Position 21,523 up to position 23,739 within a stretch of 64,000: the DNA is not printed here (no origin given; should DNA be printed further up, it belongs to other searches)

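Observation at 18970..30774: Candidate undescribed pathway: GDP-heptose enzymes, keto-sugar enzymes, three B12 radical SAM paralogs and two membrane proteins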

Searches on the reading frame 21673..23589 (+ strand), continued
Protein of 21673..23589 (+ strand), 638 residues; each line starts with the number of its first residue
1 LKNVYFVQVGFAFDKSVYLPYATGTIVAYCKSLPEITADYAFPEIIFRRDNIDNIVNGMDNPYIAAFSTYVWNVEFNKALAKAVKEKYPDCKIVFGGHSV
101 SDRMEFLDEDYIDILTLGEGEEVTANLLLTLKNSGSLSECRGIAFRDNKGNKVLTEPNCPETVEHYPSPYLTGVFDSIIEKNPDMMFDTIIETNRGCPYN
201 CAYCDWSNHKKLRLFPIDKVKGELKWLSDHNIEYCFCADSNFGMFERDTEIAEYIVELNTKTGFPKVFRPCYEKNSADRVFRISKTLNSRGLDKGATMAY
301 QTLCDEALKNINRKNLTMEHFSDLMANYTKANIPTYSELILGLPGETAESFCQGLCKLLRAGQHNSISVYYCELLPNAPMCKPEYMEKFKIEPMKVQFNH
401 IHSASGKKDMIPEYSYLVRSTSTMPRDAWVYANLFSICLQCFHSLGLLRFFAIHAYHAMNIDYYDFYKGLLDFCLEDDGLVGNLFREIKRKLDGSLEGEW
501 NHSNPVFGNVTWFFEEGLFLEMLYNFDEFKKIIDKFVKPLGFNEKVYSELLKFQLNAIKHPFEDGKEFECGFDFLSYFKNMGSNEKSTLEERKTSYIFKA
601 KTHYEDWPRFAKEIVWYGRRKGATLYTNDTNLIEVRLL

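Call 45: search_protein_families(library=pfam, proteins=[L014:2536-3543:+, L014:3536-4534:+, L014:4525-5289:+, L014:6043-6933:+, L014:7914-9098:+, L014:9123-9950:+, L014:11979-12845:+, L014:14556-15713:+, L014:15710-16309:+, L014:16849-17679:+], max_evalue=0.0001)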
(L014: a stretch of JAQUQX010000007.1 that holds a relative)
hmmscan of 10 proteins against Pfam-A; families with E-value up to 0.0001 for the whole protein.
L014:2536-3543:+ (336 aa): 5 families
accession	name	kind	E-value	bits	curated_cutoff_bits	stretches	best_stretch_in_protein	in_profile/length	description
PF16363.11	GDP_Man_Dehyd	-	1.4e-66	225.7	27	1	15-319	1-330/332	GDP-mannose 4,6 dehydratase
PF01370.27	Epimerase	-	8.1e-46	156.8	20.9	1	14-256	1-240/240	NAD dependent epimerase/dehydratase family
PF02719.21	Polysacc_synt_2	-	2.7e-10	40.4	20.2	1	15-128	2-122/293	Polysaccharide biosynthesis protein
PF01073.25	3Beta_HSD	-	2.7e-08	33.6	22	1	15-165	1-150/280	3-beta hydroxysteroid dehydrogenase/isomerase family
PF04321.23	RmlD_sub_bind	-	3.6e-05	23.4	27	1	51-168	33-132/287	RmlD substrate binding domain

L014:3536-4534:+ (333 aa): 4 families
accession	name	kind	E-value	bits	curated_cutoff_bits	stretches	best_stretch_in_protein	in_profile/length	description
PF01370.27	Epimerase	-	3.2e-36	125.4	20.9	1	16-256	1-240/240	NAD dependent epimerase/dehydratase family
PF16363.11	GDP_Man_Dehyd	-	6.5e-20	72.3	27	1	51-320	46-332/332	GDP-mannose 4,6 dehydratase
PF13460.12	NAD_binding_10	-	2.4e-08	34.5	27.2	1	20-142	1-111/184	NAD(P)H-binding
PF01073.25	3Beta_HSD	-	9.9e-05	21.9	22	0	19-131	3-118/280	3-beta hydroxysteroid dehydrogenase/isomerase family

L014:4525-5289:+ (255 aa): 1 family
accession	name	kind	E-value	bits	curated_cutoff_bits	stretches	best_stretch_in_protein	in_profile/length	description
PF13578.12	Methyltransf_24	-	2.9e-05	25.3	26.3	1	74-216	1-104/105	Methyltransferase domain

L014:6043-6933:+ (297 aa): 2 families
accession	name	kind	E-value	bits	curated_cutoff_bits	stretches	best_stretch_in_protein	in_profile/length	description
PF02779.29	Transket_pyr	-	1.2e-21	77.5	27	1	5-161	5-168/174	Transketolase, pyrimidine binding domain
PF02780.25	Transketolase_C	-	1.7e-05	25.2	25.9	1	177-250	3-86/124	Transketolase, C-terminal domain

L014:7914-9098:+ (395 aa): 2 families
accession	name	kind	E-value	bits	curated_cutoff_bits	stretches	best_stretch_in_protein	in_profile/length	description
PF04055.27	Radical_SAM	-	6.7e-23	82.1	29.5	1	157-326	3-166/166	Radical SAM superfamily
PF00919.26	UPF0004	-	7.2e-12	45.6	27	1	12-86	7-83/98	Uncharacterized protein family UPF0004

L014:9123-9950:+ (276 aa): 2 families
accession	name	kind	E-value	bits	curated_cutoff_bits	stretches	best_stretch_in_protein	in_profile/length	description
PF05711.17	TylF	-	1.2e-16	61.2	23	1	86-258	90-248/264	Macrocin-O-methyltransferase (TylF)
PF13578.12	Methyltransf_24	-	3e-11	44.6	26.3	1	92-237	1-105/105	Methyltransferase domain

L014:11979-12845:+ (289 aa): 6 families
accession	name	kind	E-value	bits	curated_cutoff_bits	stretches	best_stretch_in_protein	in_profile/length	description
PF00106.31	adh_short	-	7.4e-54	182.6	26.6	1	9-200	1-190/195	short chain dehydrogenase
PF13561.12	adh_short_C2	-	1.7e-46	159.2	27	1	17-249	3-229/236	Enoyl-(Acyl carrier protein) reductase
PF08659.16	KR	-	8.6e-09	36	22.6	1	12-166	4-156/180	KR domain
PF01370.27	Epimerase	-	1.6e-06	28.2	20.9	1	12-190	2-176/240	NAD dependent epimerase/dehydratase family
PF02719.21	Polysacc_synt_2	-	2e-06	27.6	20.2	1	12-129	2-115/293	Polysaccharide biosynthesis protein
PF16363.11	GDP_Man_Dehyd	-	6.2e-05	23.1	27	0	12-80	1-74/332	GDP-mannose 4,6 dehydratase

L014:14556-15713:+ (386 aa): 3 families
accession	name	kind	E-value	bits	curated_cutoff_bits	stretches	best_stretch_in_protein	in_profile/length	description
PF01041.23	DegT_DnrJ_EryC1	-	3.1e-102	342.9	19.8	1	21-376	4-358/360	DegT/DnrJ/EryC1/StrS aminotransferase family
PF01212.27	Beta_elim_lyase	-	1.1e-09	38.5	27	1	39-222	30-227/288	Beta-eliminating lyase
PF00155.27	Aminotran_1_2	-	4.2e-06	26.6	19.7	1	44-141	45-153/361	Aminotransferase class I and II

L014:15710-16309:+ (200 aa): 2 families
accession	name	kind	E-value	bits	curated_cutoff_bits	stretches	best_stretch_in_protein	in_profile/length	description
PF13580.11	SIS_2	-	1.8e-30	106.2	27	1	13-150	1-138/138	SIS domain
PF01380.27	SIS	-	1.1e-08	35.4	25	1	107-169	45-107/131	SIS domain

L014:16849-17679:+ (277 aa): 1 family
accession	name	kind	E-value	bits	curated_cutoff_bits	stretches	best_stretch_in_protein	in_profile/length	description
PF01061.29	ABC2_membrane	-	2.6e-17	63.5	26.9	1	32-237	3-210/211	ABC-2 type transporter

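Call 46: search_protein_families(library=pfam, proteins=[L013:3074-4279:+, L013:4342-5343:+, L013:6026-6877:+, L013:7603-8739:+, L013:8762-9853:+, L013:11969-12511:+, L013:13585-14601:+, L013:14564-15610:+, L013:16328-17113:+, L013:17781-19427:+], max_evalue=0.0001)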
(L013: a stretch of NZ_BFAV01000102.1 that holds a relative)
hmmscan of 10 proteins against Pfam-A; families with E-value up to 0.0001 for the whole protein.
L013:3074-4279:+ (402 aa): 1 family
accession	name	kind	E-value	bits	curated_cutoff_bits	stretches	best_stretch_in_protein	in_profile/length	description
PF00852.26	Glyco_transf_10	-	9.1e-15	55.2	23.9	1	159-296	4-129/182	Glycosyltransferase family 10 (fucosyltransferase) C-term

L013:4342-5343:+ (334 aa): 5 families
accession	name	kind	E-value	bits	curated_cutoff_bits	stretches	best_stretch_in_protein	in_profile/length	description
PF01370.27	Epimerase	-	3.5e-39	135.1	20.9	1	17-257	1-240/240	NAD dependent epimerase/dehydratase family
PF16363.11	GDP_Man_Dehyd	-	1e-18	68.4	27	1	18-321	1-332/332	GDP-mannose 4,6 dehydratase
PF13460.12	NAD_binding_10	-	1e-11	45.5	27.2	1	21-139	1-107/184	NAD(P)H-binding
PF01073.25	3Beta_HSD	-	1.4e-08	34.6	22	1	19-240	2-225/280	3-beta hydroxysteroid dehydrogenase/isomerase family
PF05368.20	NmrA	-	8.3e-05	22.8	27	0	14-127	2-104/298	NmrA-like family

L013:6026-6877:+ (284 aa): 4 families
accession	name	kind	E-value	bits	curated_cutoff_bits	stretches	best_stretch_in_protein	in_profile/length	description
PF00456.26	Transketolase_N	-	6.3e-30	104.7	22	1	40-259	17-256/334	Transketolase, thiamine diphosphate binding domain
PF13292.11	DXP_synthase_N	-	7.9e-09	35.6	21.2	1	24-197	17-175/274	1-deoxy-D-xylulose-5-phosphate synthase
PF02775.26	TPP_enzyme_C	-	1.5e-07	31.8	21.9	1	137-238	27-126/151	Thiamine pyrophosphate enzyme, C-terminal TPP binding domain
PF00676.26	E1_dh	-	4.9e-06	26.2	22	1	133-222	101-194/300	Dehydrogenase E1 component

L013:7603-8739:+ (379 aa): 6 families
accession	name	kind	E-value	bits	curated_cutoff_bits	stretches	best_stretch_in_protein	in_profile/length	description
PF01370.27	Epimerase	-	8.7e-48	163.3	20.9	1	67-304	1-240/240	NAD dependent epimerase/dehydratase family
PF16363.11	GDP_Man_Dehyd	-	2.9e-25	89.9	27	1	68-368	1-332/332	GDP-mannose 4,6 dehydratase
PF01073.25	3Beta_HSD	-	3e-12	46.6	22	1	68-294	1-231/280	3-beta hydroxysteroid dehydrogenase/isomerase family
PF13460.12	NAD_binding_10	-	3.4e-11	43.8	27.2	1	71-236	1-145/184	NAD(P)H-binding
PF07993.18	NAD_binding_4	-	2.3e-08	33.9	20.1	0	119-239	81-209/258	Male sterility protein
PF05368.20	NmrA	-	3.2e-05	24.1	27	1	65-179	3-106/298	NmrA-like family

L013:8762-9853:+ (364 aa): 5 families
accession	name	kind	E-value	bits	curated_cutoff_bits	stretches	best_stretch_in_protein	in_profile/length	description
PF01370.27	Epimerase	-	1.7e-44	152.5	20.9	1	53-285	1-240/240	NAD dependent epimerase/dehydratase family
PF16363.11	GDP_Man_Dehyd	-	2.1e-23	83.8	27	1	54-344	1-330/332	GDP-mannose 4,6 dehydratase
PF01073.25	3Beta_HSD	-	3.4e-18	66.1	22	1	54-273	1-229/280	3-beta hydroxysteroid dehydrogenase/isomerase family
PF13460.12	NAD_binding_10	-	7e-10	39.5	27.2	1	57-203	1-136/184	NAD(P)H-binding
PF02719.21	Polysacc_synt_2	-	4.5e-06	26.5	20.2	0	53-300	1-244/293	Polysaccharide biosynthesis protein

L013:11969-12511:+ (181 aa): 1 family
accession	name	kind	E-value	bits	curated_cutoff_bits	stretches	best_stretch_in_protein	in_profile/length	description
PF00908.23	dTDP_sugar_isom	-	1.5e-48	165.1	27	1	16-179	1-164/168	dTDP-4-dehydrorhamnose 3,5-epimerase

L013:13585-14601:+ (339 aa): 6 families
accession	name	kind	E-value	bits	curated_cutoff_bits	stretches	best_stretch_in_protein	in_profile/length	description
PF16363.11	GDP_Man_Dehyd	-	3.6e-75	253.9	27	1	14-325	1-332/332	GDP-mannose 4,6 dehydratase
PF01370.27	Epimerase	-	9.6e-51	172.9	20.9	1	13-259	1-240/240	NAD dependent epimerase/dehydratase family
PF02719.21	Polysacc_synt_2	-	1.1e-09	38.3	20.2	1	13-120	1-117/293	Polysaccharide biosynthesis protein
PF01073.25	3Beta_HSD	-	1.7e-08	34.3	22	1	14-166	1-150/280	3-beta hydroxysteroid dehydrogenase/isomerase family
PF07993.18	NAD_binding_4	-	2.3e-08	34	20.1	1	15-190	1-207/258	Male sterility protein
PF04321.23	RmlD_sub_bind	-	9.7e-07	28.6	27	1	13-170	3-134/287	RmlD substrate binding domain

L013:14564-15610:+ (349 aa): 1 family
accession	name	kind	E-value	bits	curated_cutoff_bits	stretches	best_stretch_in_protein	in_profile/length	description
PF13649.12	Methyltransf_25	-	8.4e-05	23.6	27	0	171-225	1-55/97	Methyltransferase domain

L013:16328-17113:+ (262 aa): 1 family
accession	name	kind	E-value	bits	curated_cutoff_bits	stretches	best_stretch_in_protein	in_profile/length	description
PF13580.11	SIS_2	-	8.1e-26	91.1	27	1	79-215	2-138/138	SIS domain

L013:17781-19427:+ (549 aa): 2 families
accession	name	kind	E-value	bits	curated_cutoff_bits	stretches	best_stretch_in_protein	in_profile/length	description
PF00535.33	Glycos_transf_2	-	6.4e-14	52.7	23.3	1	77-186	1-110/168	Glycosyl transferase family 2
PF13641.12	Glyco_tranf_2_3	-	6.3e-06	26.8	27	1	76-287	3-214/230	Glycosyltransferase like family 2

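Call 52: search_protein_families(library=pfam, proteins=[L004:2862-9809:+, L004:11932-13095:+, L004:13144-14745:+, L004:14749-16545:+, L004:16609-17358:+, L005:5343-6083:-, L005:11910-12689:+, L005:12719-13231:+, L005:13227-14051:-, L005:3427-4365:-], max_evalue=0.0001)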
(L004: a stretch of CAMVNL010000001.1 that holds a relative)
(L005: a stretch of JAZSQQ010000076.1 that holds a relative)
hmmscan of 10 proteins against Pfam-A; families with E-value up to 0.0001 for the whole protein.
L004:2862-9809:+ (2316 aa): 1 family
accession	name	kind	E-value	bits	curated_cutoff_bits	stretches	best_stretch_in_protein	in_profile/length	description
PF09479.16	Flg_new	-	2.3e-05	24.9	27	1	709-751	23-64/65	Listeria-Bacteroides repeat domain (List_Bact_rpt)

L004:11932-13095:+ (388 aa): 2 families
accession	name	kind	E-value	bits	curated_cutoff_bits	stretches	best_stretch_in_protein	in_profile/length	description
PF01041.23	DegT_DnrJ_EryC1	-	4.9e-112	375.1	19.8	1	42-383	7-359/360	DegT/DnrJ/EryC1/StrS aminotransferase family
PF00155.27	Aminotran_1_2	-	1.2e-07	31.7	19.7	1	54-152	37-151/361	Aminotransferase class I and II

L004:13144-14745:+ (534 aa): 0 families

L004:14749-16545:+ (599 aa): 2 families
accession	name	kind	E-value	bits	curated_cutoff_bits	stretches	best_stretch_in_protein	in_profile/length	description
PF02543.21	Carbam_trans_N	-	3.2e-78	264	24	1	6-342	2-346/346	Carbamoyltransferase N-terminus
PF16861.10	Carbam_trans_C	-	4.5e-66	222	27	1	401-587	1-170/170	Carbamoyltransferase C-terminus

L004:16609-17358:+ (250 aa): 0 families

L005:5343-6083:- (247 aa): 1 family
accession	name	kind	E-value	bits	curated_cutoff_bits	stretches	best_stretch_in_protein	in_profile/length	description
PF04239.17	DUF421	-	2.3e-38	131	23.6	1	100-230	1-126/129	YetF C-terminal domain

L005:11910-12689:+ (260 aa): 1 family
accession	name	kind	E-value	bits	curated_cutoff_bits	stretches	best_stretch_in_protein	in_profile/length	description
PF02698.23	DUF218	-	9.9e-25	87.4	27.6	1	111-249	2-119/133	DUF218 domain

L005:12719-13231:+ (171 aa): 0 families

L005:13227-14051:- (275 aa): 1 family
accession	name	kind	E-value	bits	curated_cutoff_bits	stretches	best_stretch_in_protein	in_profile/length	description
PF00293.34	NUDIX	-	1.6e-15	57.7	21.1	1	139-258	4-130/134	NUDIX domain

L005:3427-4365:- (313 aa): 1 family
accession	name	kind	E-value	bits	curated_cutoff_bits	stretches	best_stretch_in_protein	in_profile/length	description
PF01145.31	Band_7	-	3.2e-42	145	23.6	1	29-201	1-176/176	SPFH domain / Band 7 family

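Call 53: search_protein_families(library=pfam, proteins=[L007:5222-6049:+, L007:11824-12663:+, L007:12744-14069:-, L007:1107-2183:-, L011:1587-2729:+, L011:2736-3503:+, L011:5413-5904:+, L011:5956-7650:+, L023:11919-12860:+, L023:8624-9919:-], max_evalue=0.0001)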
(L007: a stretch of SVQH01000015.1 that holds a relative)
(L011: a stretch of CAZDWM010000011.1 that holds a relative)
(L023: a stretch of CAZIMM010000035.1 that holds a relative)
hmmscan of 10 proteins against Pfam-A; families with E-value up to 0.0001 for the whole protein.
L007:5222-6049:+ (276 aa): 0 families

L007:11824-12663:+ (280 aa): 1 family
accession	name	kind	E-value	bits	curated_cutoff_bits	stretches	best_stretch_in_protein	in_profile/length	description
PF00535.33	Glycos_transf_2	-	3.2e-06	27.6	23.3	1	43-176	1-131/168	Glycosyl transferase family 2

L007:12744-14069:- (442 aa): 1 family
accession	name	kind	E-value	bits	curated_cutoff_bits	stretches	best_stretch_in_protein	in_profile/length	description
PF00149.33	Metallophos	-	2.3e-06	28.6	21.5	1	48-247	1-191/191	Calcineurin-like phosphoesterase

L007:1107-2183:- (359 aa): 2 families
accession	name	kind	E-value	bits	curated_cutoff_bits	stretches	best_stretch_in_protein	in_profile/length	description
PF02230.22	Abhydrolase_2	-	1.6e-06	28.6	23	0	144-248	87-188/217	Phospholipase/Carboxylesterase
PF00326.27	Peptidase_S9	-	1.6e-05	24.9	22.6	1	149-215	50-114/213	Prolyl oligopeptidase family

L011:1587-2729:+ (381 aa): 6 families
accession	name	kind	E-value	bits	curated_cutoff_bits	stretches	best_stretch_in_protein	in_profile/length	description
PF07478.18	Dala_Dala_lig_C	-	2.9e-73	246.1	24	1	172-374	3-204/204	D-ala D-ala ligase C-terminus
PF01820.27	Dala_Dala_lig_N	-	3.1e-35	121.8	34.6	1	29-153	1-121/121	D-ala D-ala ligase N-terminus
PF02222.28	ATP-grasp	-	7.4e-11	42.5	27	1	182-343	8-160/179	ATP-grasp domain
PF02786.22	CPSase_L_D2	-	3.6e-10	40.1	19.8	1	194-344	27-178/211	Carbamoyl-phosphate synthase L chain, ATP binding domain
PF02655.19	ATP-grasp_3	-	8e-06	26.5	23.2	1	181-343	5-154/160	ATP-grasp domain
PF13535.11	ATP-grasp_4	-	4.5e-05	23.6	27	0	205-321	2-127/160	ATP-grasp domain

L011:2736-3503:+ (256 aa): 1 family
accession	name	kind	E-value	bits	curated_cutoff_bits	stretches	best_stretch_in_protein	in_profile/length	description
PF00535.33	Glycos_transf_2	-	7.7e-14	52.4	23.3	1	18-165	1-145/168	Glycosyl transferase family 2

L011:5413-5904:+ (164 aa): 1 family
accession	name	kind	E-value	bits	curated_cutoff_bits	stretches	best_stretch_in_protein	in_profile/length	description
PF09148.16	DUF1934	-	9.1e-29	100.5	22.5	1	19-144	3-128/128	Domain of unknown function (DUF1934)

L011:5956-7650:+ (565 aa): 3 families
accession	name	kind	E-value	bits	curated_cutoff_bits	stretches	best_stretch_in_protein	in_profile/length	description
PF05746.21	DALR_1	-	1.5e-31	109.3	22.3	1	446-565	2-117/117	DALR anticodon binding domain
PF00750.26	tRNA-synt_1d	-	4.4e-21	75.7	23.3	1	121-416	14-306/349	tRNA synthetases class I (R), catalytic domain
PF03485.21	Arg_tRNA_synt_N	-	2e-17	64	21.5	1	14-99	9-85/85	Arginyl tRNA synthetase N terminal domain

L023:11919-12860:+ (314 aa): 7 families
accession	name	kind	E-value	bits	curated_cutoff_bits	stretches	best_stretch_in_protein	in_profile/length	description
PF00561.26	Abhydrolase_1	-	3.6e-25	89.5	25.8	2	68-168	2-103/245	alpha/beta hydrolase fold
PF12146.15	Hydrolase_4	-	2.1e-20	73.5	27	1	64-299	2-235/239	Serine aminopeptidase, S33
PF12697.13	Abhydrolase_6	-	4.1e-16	60.7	26.3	1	69-304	1-212/217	Alpha/beta hydrolase family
PF12695.13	Abhydrolase_5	-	2.6e-10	40.8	27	1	70-163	3-86/164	Alpha/beta hydrolase family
PF12740.14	PETase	-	3.3e-08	33.7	28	1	50-196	40-185/263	PET hydrolase-like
PF07224.18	Chlorophyllase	-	6.6e-05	22.3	26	0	69-157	45-139/301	Chlorophyllase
PF00756.26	Esterase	-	8.8e-05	22.8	22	0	115-162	95-143/251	Putative esterase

L023:8624-9919:- (432 aa): 5 families
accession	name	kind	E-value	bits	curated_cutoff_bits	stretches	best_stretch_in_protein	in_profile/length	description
PF05580.18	Peptidase_S55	-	5.4e-79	265.5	25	1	217-420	2-210/210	SpoIVB peptidase S55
PF13180.12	PDZ_2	-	6.6e-10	39.6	27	1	152-206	22-77/80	PDZ domain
PF17820.7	PDZ_6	-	8e-09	35.6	27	1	154-198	10-54/54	PDZ domain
PF00595.29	PDZ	-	4.7e-06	27.3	23.2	1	153-196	36-80/81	PDZ domain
PF14685.13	PDZ_Tricorn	-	1e-05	25.8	25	1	153-204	31-85/88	Tricorn protease PDZ domain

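Call 54: find_encoding_contigs(protein=P0119, flank=10000, max_places=1)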
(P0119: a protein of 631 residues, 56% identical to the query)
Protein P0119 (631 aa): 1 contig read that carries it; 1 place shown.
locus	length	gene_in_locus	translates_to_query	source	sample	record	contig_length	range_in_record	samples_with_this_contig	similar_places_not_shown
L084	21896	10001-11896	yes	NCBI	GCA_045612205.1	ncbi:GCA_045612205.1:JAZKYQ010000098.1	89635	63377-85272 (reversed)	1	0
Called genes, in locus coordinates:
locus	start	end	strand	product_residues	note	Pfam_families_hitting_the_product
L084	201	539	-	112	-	-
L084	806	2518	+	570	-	PF00501:AMP-binding, PF13193:AMP-binding_C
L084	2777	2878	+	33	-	-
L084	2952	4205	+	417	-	PF01408:GFO_IDH_MocA, PF02894:GFO_IDH_MocA_C, PF22725:GFO_IDH_MocA_C3 (weak)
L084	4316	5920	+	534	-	-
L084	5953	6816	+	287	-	-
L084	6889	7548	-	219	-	PF03167:UDG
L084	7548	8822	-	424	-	PF00483:NTP_transferase, PF12804:NTP_transf_3, PF00702:Hydrolase, PF13419:HAD_2 (weak), PF13242:Hydrolase_like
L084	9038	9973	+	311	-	PF01073:3Beta_HSD, PF01370:Epimerase, PF02719:Polysacc_synt_2, PF04321:RmlD_sub_bind, PF05368:NmrA, PF07993:NAD_binding_4 (faint), PF16363:GDP_Man_Dehyd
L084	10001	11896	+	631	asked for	PF02310:B12-binding, PF04055:Radical_SAM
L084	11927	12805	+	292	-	PF01073:3Beta_HSD (weak), PF01370:Epimerase, PF04321:RmlD_sub_bind, PF16363:GDP_Man_Dehyd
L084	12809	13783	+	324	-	PF00288:GHMP_kinases_N, PF08544:GHMP_kinases_C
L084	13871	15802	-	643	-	PF02310:B12-binding (weak), PF04055:Radical_SAM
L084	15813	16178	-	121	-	PF14667:Polysacc_synt_C (weak), PF05899:Cupin_3 (weak), PF07883:Cupin_2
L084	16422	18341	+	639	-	PF02310:B12-binding (weak), PF04055:Radical_SAM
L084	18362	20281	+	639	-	PF02310:B12-binding, PF04055:Radical_SAM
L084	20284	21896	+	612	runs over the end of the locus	PF02310:B12-binding (weak), PF04055:Radical_SAM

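Call 55: find_encoding_contigs(protein=P0094, flank=10000, max_places=1)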
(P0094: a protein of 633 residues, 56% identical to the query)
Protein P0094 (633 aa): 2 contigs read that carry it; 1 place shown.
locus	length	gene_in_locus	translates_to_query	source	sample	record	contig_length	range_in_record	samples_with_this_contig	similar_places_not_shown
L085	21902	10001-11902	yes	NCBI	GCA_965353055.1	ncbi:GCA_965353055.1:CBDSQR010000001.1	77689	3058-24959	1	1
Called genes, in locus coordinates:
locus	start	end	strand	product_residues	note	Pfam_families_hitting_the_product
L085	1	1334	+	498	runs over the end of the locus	-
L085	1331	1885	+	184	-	-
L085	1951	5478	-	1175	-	PF13676:TIR_2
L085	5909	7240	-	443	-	PF12708:Pect-lyase_RHGA_epim (weak), PF00295:Glyco_hydro_28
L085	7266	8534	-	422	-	PF00483:NTP_transferase, PF01128:IspD (faint), PF12804:NTP_transf_3, PF00702:Hydrolase, PF08645:PNK3P (weak), PF13242:Hydrolase_like, PF13419:HAD_2 (weak)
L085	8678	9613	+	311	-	PF01073:3Beta_HSD, PF01370:Epimerase, PF02719:Polysacc_synt_2 (weak), PF04321:RmlD_sub_bind, PF05368:NmrA (weak), PF07993:NAD_binding_4 (faint), PF16363:GDP_Man_Dehyd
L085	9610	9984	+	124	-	PF06052:3-HAO, PF14667:Polysacc_synt_C (weak), PF05899:Cupin_3 (weak), PF07883:Cupin_2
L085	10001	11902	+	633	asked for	PF02310:B12-binding, PF04055:Radical_SAM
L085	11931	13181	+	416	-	-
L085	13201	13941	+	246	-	-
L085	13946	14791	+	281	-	PF01370:Epimerase, PF04321:RmlD_sub_bind, PF16363:GDP_Man_Dehyd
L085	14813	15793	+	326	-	PF00288:GHMP_kinases_N, PF08544:GHMP_kinases_C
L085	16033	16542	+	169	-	PF02310:B12-binding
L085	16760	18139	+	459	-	PF00370:FGGY_N, PF02782:FGGY_C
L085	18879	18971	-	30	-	-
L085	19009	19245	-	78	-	-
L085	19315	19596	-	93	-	PF13443:HTH_26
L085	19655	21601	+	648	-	PF05257:CHAP, PF08239:SH3_3, PF07523:Big_3, PF00963:Cohesin, PF00404:Dockerin_1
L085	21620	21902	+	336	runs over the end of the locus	PF00963:Cohesin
